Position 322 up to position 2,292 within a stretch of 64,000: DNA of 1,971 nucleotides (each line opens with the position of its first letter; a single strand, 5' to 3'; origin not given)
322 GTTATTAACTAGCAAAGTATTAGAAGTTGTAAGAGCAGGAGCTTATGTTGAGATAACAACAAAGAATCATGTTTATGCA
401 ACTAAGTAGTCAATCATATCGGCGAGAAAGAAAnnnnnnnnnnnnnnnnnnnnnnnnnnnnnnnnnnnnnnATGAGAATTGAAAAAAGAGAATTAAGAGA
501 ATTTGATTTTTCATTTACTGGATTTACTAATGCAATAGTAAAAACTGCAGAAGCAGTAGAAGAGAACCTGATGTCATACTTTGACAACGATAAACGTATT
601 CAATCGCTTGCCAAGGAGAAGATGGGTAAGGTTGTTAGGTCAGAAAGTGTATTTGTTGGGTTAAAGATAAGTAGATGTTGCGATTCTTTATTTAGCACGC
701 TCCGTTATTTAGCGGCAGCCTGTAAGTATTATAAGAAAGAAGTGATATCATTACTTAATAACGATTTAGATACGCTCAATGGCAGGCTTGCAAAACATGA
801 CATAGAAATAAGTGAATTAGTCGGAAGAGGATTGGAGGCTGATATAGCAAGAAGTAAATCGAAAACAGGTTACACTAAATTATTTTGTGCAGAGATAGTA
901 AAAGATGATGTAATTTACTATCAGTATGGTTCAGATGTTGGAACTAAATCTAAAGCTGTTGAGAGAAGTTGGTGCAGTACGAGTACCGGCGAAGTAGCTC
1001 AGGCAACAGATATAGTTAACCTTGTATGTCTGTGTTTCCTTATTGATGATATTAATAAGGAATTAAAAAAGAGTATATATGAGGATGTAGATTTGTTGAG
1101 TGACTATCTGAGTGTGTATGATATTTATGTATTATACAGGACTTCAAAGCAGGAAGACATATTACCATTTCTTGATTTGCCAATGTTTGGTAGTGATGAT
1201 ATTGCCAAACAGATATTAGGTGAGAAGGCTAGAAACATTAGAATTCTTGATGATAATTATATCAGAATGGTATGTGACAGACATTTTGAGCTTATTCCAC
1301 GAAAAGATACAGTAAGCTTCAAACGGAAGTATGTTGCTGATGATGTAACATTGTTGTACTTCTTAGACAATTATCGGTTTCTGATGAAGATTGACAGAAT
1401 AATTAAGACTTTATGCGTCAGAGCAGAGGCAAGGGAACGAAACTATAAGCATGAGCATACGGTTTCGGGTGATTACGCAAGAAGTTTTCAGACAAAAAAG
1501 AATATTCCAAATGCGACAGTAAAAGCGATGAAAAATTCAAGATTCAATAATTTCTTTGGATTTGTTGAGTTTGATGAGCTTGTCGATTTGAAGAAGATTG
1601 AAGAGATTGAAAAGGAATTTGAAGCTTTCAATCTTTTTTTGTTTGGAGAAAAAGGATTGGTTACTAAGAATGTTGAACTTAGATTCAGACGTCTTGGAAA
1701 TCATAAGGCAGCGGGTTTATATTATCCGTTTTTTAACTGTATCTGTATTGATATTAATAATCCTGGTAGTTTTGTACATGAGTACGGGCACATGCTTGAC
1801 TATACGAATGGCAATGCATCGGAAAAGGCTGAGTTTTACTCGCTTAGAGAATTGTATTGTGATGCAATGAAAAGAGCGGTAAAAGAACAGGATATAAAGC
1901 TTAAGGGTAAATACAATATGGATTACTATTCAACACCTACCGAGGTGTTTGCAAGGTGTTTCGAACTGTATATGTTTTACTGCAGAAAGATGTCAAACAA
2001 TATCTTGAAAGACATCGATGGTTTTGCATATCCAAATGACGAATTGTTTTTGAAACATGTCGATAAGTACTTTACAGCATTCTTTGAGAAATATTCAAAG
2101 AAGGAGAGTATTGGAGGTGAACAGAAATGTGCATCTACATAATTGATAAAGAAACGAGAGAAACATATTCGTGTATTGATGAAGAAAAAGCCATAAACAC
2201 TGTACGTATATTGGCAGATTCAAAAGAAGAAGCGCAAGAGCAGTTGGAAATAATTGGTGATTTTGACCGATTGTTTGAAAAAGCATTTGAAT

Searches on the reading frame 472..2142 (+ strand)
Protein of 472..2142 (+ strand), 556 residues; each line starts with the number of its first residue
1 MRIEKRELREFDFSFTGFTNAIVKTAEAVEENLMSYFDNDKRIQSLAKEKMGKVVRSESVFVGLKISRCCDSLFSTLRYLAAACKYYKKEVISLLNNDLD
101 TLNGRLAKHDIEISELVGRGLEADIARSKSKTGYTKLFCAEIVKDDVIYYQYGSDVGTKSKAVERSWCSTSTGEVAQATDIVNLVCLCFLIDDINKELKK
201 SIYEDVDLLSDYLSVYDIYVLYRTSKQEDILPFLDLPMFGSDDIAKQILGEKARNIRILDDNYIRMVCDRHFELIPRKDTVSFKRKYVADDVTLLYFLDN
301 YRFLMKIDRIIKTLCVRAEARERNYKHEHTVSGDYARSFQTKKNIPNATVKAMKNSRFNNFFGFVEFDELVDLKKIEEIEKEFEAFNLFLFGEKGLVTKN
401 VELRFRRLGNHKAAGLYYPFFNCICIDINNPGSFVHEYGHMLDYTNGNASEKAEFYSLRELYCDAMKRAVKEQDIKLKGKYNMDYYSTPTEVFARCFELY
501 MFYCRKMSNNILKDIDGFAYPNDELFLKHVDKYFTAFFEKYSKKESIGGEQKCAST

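Call 12: search_protein_families(library=pfam, proteins=[window:472-2142:+], max_evalue=0.01)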
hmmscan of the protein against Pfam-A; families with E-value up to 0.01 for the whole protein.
window:472-2142:+ (556 aa): 1 family
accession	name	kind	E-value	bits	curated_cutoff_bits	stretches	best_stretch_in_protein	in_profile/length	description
PF18796.6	LPD1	-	2.4e-07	31.1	27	1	478-542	2-75/78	Large polyvalent protein-associated domain 1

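Call 22: find_homologous_proteins(query=window:472-2142:+)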
Query window:472-2142:+ (556 aa): 210 proteins with E <= 0.001 among 8000 candidates; the best 120 are listed.
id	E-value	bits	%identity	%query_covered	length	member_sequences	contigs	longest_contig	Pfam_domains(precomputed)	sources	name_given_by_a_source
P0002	0.0e+0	1255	100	100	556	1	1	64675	PF18796.7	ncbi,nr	ncbi:MAG: hypothetical protein K6G88_10930 [Lachnospiraceae bacterium]|nr:hypothetical protein [Lach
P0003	4.1e-102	361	41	95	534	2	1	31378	-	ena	-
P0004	6.8e-98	347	41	99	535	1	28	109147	-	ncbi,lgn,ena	-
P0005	1.6e-95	339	39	99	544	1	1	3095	-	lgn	-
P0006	7.8e-87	310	36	100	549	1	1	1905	-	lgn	-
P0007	2.2e-85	306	41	79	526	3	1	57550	PF18796.7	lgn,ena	-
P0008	4.3e-83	298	41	78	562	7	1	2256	PF18796.7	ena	-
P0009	4.5e-83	298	41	76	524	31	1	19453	PF18796.7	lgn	-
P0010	1.1e-76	277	40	75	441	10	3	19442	PF18796.7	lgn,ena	-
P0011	1.2e-76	277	39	78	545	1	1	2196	PF18796.7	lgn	-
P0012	4.9e-76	275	34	96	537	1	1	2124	PF18796.7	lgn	-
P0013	1.8e-74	270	36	97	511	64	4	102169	PF18796.7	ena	-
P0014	2.3e-73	266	38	78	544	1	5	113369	PF18796.7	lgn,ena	-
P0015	1.1e-72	264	46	55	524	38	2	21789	PF18796.7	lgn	-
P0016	3.0e-65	239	54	38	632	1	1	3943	-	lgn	-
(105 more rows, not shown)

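Call 23: find_encoding_contigs(protein=P0004, flank=10000, max_places=6)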
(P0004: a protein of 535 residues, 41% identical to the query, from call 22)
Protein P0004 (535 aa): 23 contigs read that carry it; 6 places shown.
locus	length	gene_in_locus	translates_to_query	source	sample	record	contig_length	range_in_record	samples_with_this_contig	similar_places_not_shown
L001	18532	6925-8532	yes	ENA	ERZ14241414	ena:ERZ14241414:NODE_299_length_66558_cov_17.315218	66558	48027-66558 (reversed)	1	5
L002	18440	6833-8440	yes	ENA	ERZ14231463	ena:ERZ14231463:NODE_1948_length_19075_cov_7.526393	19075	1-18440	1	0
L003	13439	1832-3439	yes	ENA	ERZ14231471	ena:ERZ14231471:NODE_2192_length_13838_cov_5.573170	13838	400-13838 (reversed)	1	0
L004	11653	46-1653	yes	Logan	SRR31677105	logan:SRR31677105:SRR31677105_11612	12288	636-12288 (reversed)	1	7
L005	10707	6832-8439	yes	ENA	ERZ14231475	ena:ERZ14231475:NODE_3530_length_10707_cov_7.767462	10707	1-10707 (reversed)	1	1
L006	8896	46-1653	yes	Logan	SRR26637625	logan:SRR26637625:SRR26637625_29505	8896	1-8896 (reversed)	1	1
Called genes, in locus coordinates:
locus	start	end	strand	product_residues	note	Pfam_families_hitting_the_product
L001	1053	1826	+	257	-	PF01656:CbiA, PF02374:ArsA_ATPase (faint), PF09140:MipZ (weak), PF10609:ParA (weak), PF13614:AAA_31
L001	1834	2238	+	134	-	-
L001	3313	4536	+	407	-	PF01051:Rep3_N, PF21205:Rep3_C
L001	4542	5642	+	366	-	PF12965:DUF3854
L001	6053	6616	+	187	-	PF01131:Topoisom_bac, PF01155:HypA (weak)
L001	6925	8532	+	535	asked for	-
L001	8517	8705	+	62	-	-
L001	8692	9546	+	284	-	PF13177:DNA_pol3_delta2, PF00004:AAA (weak)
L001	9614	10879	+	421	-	PF13177:DNA_pol3_delta2, PF00004:AAA, PF07728:AAA_5 (faint), PF13401:AAA_22 (weak), PF22608:DNAX_ATPase_lid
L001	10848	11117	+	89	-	-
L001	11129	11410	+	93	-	-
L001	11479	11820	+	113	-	-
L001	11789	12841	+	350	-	PF19587:DUF6094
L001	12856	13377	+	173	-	-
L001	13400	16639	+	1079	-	PF00176:SNF2-rel_dom (faint)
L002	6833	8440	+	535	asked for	-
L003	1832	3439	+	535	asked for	-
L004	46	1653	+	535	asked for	-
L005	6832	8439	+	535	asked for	-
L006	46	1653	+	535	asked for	-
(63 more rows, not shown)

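Call 24: find_encoding_contigs(protein=P0003, flank=10000, max_places=4)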
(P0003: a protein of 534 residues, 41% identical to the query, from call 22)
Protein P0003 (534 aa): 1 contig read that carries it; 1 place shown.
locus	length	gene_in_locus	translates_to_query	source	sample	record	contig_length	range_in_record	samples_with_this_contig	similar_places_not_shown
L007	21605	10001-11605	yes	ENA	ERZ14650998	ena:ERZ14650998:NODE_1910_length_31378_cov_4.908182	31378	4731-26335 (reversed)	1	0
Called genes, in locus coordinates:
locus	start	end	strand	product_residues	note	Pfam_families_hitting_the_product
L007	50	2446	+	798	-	PF02534:T4SS-DNA_transf (weak), PF12696:TraG-D_C (weak)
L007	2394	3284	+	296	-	-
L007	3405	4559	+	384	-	PF12965:DUF3854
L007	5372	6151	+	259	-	PF00142:Fer4_NifH (faint), PF01656:CbiA, PF02374:ArsA_ATPase (faint), PF06564:CBP_BcsQ (faint), PF09140:MipZ (weak), PF10609:ParA (weak), PF13614:AAA_31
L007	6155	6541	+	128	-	-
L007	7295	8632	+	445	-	PF01051:Rep3_N, PF21205:Rep3_C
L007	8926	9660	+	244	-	PF12965:DUF3854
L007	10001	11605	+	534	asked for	-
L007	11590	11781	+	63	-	-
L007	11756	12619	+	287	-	PF13177:DNA_pol3_delta2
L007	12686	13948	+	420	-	PF03215:Rad17 (faint), PF13177:DNA_pol3_delta2, PF00004:AAA, PF07728:AAA_5 (faint), PF13401:AAA_22 (weak), PF22608:DNAX_ATPase_lid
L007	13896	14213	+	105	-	-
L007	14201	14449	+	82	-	-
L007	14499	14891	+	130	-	-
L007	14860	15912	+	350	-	PF19587:DUF6094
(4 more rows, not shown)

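Call 25: find_encoding_contigs(protein=P0007, flank=10000, max_places=4)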
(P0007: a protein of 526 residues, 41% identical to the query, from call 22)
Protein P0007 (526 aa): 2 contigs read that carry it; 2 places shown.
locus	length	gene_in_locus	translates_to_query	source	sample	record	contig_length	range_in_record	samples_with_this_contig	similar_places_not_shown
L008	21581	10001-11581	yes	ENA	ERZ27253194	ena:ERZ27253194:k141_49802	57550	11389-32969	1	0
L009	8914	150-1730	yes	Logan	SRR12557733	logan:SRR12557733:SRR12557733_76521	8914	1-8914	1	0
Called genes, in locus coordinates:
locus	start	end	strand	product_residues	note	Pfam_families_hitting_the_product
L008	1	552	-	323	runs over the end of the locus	PF06970:RepA_N, PF19481:DUF6017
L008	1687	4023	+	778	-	PF02534:T4SS-DNA_transf (faint), PF12696:TraG-D_C (weak)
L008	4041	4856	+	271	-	-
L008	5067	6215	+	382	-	PF12965:DUF3854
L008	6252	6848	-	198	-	-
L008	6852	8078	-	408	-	PF17989:ALP_N (weak)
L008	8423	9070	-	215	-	-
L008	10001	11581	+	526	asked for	PF18796:LPD1 (weak)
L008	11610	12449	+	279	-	PF13177:DNA_pol3_delta2, PF00004:AAA (weak)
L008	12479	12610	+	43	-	-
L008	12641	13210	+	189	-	PF01966:HD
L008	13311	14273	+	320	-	PF18941:DUF5688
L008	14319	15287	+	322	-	PF18941:DUF5688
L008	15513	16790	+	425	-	PF13177:DNA_pol3_delta2, PF00004:AAA, PF07728:AAA_5 (faint), PF13401:AAA_22 (faint), PF22608:DNAX_ATPase_lid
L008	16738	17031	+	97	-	-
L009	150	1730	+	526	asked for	PF18796:LPD1 (weak)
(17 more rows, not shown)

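Call 32: find_related_loci(query=A3, collection=genome_contigs, flank=10000)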
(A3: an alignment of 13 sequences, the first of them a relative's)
Query A3 (556 aa) in genome_contigs; peptide patterns used: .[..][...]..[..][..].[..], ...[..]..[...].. (x = any residue, [..] = any of these).
66 stretches matched a pattern; 11 encode a relative of the query (tblastn E <= 1e-3); 11 distinct loci.
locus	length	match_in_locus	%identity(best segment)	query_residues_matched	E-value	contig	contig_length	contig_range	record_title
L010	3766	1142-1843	48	317-544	7e-60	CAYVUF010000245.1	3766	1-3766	MAG TPA_asm: uncultured Bacteroides sp. isolate SRP350583_co1_401 genome assembly, contig: NODE_35489_length_3766_cov_7.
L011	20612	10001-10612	49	335-534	1e-55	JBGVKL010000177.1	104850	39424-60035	MAG: Acetatifactor sp. isolate fecal_MAG_305 fecal_MAG_305_contig_0206, whole genome shotgun sequence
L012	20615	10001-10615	45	335-540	1e-53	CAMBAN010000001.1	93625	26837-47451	MAG: uncultured Lachnospiraceae bacterium isolate SRR17382097_bin.6_metaWRAP_v1.3_MAG genome assembly, contig: ERZ105446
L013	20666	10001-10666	42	322-538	3e-50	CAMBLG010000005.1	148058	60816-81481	MAG: uncultured Lachnospiraceae bacterium isolate SRR17382102_bin.4_metaWRAP_v1.3_MAG genome assembly, contig: ERZ105446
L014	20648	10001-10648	43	322-542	2e-49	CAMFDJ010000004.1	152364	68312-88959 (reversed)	MAG: uncultured Lachnospiraceae bacterium isolate SRR11489788_bin.22_metaWRAP_v1.3_MAG genome assembly, contig: ERZ11466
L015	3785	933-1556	43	331-534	3e-46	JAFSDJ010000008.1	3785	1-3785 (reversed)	MAG: Lachnospiraceae bacterium isolate RGIG3040 Goat_Rectum-4__c48463, whole genome shotgun sequence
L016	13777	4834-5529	37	310-534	8e-42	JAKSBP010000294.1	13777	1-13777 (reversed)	MAG: Clostridia bacterium isolate MAG.191 k141_7157662, whole genome shotgun sequence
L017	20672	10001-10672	38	326-540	1e-37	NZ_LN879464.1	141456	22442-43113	Clostridium massiliamazoniense strain ND2, whole genome shotgun sequence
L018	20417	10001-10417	48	321-462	9e-36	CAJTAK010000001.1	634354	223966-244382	Clostridia bacterium isolate A46_38.BP.DSS genome assembly, contig: MGBC000058.1, whole genome shotgun sequence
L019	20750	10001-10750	33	292-541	7e-33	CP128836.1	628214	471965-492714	Rossellomorea sp. AcN35-11 plasmid unnamed, complete sequence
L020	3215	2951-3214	46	289-382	1e-16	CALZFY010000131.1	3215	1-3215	MAG: uncultured Lachnoclostridium sp. isolate SRR3176534_bin.24_metaWRAP_v1.3_MAG genome assembly, contig: ERZ8974731.15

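Call 33: find_related_loci(query=A3, collection=metagenome_contigs, flank=10000)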
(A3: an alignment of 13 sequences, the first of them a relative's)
Query A3 (556 aa) in metagenome_contigs; peptide patterns used: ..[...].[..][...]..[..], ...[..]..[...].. (x = any residue, [..] = any of these).
184 stretches matched a pattern; 116 encode a relative of the query (tblastn E <= 1e-3); the best 80 are kept; 80 distinct loci.
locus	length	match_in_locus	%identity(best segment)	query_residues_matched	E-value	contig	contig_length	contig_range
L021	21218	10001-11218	41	119-539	4e-88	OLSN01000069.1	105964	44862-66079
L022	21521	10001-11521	36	3-539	1e-81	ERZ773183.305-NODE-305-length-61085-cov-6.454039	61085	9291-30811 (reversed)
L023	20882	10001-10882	45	236-540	7e-74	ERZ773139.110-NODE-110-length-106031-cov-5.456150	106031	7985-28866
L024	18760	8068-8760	46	322-552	8e-62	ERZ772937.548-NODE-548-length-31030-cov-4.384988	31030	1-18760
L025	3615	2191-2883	46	322-552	5e-62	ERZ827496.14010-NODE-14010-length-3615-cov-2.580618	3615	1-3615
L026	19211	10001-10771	44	295-549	1e-58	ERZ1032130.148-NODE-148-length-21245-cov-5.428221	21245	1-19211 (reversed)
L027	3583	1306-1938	48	332-539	5e-58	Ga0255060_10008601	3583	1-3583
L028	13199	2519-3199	48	318-540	1e-54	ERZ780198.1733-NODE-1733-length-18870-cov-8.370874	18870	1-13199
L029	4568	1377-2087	47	310-539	5e-55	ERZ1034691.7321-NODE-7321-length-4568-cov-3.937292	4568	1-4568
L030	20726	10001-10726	44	298-538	1e-54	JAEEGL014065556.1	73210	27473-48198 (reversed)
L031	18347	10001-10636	49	331-539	5e-54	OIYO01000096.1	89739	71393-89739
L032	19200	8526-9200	44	314-538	1e-53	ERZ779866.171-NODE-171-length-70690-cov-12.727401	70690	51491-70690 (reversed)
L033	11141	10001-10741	40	292-538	2e-53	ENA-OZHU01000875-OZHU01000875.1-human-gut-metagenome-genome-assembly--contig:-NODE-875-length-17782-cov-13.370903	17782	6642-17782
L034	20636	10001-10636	49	331-539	1e-53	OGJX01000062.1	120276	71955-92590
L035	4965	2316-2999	42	301-538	1e-53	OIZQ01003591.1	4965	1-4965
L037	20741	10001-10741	40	292-538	2e-53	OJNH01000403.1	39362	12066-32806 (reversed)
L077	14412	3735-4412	43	334-556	6e-48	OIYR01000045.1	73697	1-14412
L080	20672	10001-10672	42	322-540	1e-47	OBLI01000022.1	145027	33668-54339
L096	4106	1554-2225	40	336-553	8e-42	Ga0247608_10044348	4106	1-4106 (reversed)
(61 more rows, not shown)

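Call 80: search_protein_families(library=pfam, proteins=[L037:14962-16830:+, L077:13367-14410:+, L031:2208-2861:+, L031:4296-4484:+, L031:8436-8954:+, L034:18592-19638:+, L096:516-3074:+, L012:4993-5532:+, L080:2687-2989:+, L030:3517-6057:+], max_evalue=0.001)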
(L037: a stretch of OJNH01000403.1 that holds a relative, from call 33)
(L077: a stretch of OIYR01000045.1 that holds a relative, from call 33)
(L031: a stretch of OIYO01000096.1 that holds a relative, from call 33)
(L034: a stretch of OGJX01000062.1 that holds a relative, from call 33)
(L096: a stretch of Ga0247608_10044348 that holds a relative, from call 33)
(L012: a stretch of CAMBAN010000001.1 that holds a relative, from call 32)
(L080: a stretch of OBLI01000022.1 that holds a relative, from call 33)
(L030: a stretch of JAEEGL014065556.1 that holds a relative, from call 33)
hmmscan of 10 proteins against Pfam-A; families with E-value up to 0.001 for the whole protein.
L037:14962-16830:+ (622 aa): 5 families
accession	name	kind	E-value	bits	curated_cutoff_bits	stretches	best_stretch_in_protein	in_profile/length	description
PF13177.12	DNA_pol3_delta2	-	3.4e-36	125.1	27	1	23-180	1-159/161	DNA polymerase III, delta subunit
PF00004.35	AAA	-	2.2e-08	35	21.2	1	44-175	1-125/131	ATPase family associated with various cellular activities (AAA)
PF13401.12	AAA_22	-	1.2e-06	29.3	27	1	43-158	7-121/130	AAA domain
PF05496.18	RuvB_N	-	2.9e-05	24.3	27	1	13-77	1-69/159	Holliday junction DNA helicase RuvB P-loop domain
PF00270.35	DEAD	-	0.00033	20.9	26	0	117-144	112-143/167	DEAD/DEAH box helicase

L077:13367-14410:+ (348 aa): 1 family
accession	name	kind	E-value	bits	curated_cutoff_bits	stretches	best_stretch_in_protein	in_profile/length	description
PF19587.5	DUF6094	-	1e-25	90.7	22.8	1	22-238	131-343/344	Uncharacterised methyltransferase family (DUF6094)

L031:2208-2861:+ (217 aa): 1 family
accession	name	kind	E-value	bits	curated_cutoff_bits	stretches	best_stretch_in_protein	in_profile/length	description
PF18830.6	LPD16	-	2.9e-08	33.8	27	1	17-58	5-46/82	Large polyvalent protein-associated domain 16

L031:4296-4484:+ (62 aa): 0 families

L031:8436-8954:+ (172 aa): 0 families

L034:18592-19638:+ (348 aa): 0 families

L096:516-3074:+ (852 aa): 1 family
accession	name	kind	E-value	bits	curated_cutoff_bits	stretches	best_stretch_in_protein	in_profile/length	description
PF18796.6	LPD1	-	6.4e-06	26.6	27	1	490-549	4-74/78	Large polyvalent protein-associated domain 1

L012:4993-5532:+ (179 aa): 0 families

L080:2687-2989:+ (100 aa): 0 families

L030:3517-6057:+ (846 aa): 6 families
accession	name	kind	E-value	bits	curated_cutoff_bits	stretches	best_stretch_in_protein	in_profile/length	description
PF00580.27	UvrD-helicase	-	3.1e-56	191.5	23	1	268-532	3-271/271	UvrD/REP helicase N-terminal domain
PF13361.12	UvrD_C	-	6e-23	82.3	25.6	2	760-836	262-349/350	UvrD-like helicase C-terminal domain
PF13245.12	AAA_19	-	4.1e-20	72.8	25.1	1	274-517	5-134/134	AAA domain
PF13538.12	UvrD_C_2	-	5.4e-13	49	27.4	1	785-832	2-51/52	UvrD-like helicase C-terminal domain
PF01443.25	Viral_helicase1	-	1.1e-10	42.2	21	1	781-834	173-228/228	Viral superfamily 1 RNA helicase core domain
PF13604.12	AAA_30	-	3.5e-05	24.1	27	0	475-563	90-174/191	AAA domain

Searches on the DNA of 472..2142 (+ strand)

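Call 42: search_rna_families(sources=[L031, L037, L066, L021, L022, L053, L077], threshold=gathering)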
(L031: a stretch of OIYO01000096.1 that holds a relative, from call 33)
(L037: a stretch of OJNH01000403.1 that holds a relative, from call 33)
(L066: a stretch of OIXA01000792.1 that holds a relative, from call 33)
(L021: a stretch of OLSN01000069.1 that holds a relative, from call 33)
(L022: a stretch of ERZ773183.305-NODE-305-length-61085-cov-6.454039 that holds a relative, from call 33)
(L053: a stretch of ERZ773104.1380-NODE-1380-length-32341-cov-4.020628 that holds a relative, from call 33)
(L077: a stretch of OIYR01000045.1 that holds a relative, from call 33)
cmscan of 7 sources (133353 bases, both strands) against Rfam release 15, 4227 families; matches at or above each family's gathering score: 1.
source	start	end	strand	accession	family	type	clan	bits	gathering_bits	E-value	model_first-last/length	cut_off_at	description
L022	12172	12246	+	RF03064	RAGATH-18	Gene; sRNA;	-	66.4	44.9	1.1e-10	1-71/71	no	RAGATH-18 RNA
